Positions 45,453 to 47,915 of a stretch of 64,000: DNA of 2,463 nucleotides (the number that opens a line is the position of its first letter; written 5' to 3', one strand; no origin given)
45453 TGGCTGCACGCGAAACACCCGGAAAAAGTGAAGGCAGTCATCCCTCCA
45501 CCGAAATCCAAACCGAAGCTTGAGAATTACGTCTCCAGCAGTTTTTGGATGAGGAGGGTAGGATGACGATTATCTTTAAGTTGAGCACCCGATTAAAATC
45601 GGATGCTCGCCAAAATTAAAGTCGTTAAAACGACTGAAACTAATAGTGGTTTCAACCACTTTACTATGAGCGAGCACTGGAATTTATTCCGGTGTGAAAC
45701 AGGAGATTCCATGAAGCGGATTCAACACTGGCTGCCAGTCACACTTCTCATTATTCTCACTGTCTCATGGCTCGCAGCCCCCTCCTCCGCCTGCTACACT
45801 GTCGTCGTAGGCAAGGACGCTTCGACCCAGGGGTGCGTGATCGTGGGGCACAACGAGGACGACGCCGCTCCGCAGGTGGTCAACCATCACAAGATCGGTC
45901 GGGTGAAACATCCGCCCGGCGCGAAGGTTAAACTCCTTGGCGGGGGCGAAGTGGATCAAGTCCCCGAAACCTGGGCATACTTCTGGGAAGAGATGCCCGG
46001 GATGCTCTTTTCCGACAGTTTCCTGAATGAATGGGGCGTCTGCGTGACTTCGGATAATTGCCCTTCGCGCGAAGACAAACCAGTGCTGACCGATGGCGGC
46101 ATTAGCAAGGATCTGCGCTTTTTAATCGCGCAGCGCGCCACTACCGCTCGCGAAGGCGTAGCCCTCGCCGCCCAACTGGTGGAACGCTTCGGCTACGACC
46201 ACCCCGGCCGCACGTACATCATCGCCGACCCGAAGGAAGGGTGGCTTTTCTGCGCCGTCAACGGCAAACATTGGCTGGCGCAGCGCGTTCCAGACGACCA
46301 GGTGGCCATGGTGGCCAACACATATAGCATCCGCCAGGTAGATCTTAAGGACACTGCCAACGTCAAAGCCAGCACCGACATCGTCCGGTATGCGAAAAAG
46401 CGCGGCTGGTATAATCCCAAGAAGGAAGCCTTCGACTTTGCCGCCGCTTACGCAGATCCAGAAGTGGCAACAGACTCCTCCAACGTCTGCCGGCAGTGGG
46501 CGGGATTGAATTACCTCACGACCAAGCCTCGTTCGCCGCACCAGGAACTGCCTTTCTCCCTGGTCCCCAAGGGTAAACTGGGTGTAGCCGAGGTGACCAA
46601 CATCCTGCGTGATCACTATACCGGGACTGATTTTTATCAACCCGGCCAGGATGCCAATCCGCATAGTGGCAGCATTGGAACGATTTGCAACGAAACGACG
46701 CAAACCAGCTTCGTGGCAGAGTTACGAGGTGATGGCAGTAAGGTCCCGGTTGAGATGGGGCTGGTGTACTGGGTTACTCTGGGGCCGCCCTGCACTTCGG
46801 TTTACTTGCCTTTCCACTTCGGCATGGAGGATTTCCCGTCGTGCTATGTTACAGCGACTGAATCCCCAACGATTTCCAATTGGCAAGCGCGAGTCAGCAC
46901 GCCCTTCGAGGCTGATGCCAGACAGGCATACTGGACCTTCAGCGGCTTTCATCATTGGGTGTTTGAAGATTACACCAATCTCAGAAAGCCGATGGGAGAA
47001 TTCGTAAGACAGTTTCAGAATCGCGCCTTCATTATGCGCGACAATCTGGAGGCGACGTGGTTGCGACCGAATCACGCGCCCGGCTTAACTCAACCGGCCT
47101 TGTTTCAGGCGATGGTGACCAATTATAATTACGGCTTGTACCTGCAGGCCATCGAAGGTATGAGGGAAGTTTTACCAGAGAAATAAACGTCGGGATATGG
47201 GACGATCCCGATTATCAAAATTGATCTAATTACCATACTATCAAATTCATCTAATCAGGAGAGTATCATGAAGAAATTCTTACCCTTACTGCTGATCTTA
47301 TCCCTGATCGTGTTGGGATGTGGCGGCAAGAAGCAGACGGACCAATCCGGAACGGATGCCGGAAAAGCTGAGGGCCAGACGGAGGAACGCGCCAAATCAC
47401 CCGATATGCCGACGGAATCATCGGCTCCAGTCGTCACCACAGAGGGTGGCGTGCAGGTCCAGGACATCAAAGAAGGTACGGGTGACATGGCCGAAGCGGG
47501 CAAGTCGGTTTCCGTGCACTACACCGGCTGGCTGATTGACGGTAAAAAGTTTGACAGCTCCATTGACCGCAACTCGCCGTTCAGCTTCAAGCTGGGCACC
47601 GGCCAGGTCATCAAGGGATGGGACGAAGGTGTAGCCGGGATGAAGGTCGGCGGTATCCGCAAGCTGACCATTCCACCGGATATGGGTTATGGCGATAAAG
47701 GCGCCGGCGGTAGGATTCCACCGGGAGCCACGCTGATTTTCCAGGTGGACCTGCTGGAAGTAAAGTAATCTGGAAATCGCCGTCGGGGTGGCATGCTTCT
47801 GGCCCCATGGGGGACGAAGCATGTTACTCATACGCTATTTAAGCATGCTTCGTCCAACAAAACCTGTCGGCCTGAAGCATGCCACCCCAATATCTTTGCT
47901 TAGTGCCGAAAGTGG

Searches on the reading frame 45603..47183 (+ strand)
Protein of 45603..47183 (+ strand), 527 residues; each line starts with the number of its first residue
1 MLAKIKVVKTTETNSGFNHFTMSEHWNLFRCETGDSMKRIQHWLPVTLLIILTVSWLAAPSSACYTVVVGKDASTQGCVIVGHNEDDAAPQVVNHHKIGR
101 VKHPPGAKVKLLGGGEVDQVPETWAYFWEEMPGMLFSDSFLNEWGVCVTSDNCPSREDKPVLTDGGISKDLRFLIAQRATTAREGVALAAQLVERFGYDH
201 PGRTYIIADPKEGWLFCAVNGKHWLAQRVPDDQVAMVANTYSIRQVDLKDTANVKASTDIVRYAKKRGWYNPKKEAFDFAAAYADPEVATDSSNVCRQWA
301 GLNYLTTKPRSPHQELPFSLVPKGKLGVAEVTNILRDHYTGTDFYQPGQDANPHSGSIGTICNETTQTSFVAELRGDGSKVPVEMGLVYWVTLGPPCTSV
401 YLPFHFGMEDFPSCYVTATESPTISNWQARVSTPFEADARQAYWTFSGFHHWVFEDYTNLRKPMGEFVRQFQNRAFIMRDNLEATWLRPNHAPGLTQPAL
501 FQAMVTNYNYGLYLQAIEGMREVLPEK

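Call 59: search_protein_families(library=pfam, proteins=[window:45603-47183:+], max_evalue=0.0001)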
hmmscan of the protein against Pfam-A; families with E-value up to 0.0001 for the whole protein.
window:45603-47183:+ (527 aa): 1 family
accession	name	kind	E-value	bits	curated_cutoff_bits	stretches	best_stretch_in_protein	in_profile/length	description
PF03577.20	Peptidase_C69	-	1.1e-54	186.5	23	1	159-426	106-373/402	Peptidase family C69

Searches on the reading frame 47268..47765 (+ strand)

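Call 59: search_protein_families(library=pfam, proteins=[window:47268-47765:+], max_evalue=0.0001)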
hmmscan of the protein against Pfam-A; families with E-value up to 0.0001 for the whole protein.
window:47268-47765:+ (166 aa): 1 family
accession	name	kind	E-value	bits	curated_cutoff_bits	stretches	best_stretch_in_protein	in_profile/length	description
PF00254.34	FKBP_C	-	5.2e-38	129.7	21.1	1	75-163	5-94/94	FKBP-type peptidyl-prolyl cis-trans isomerase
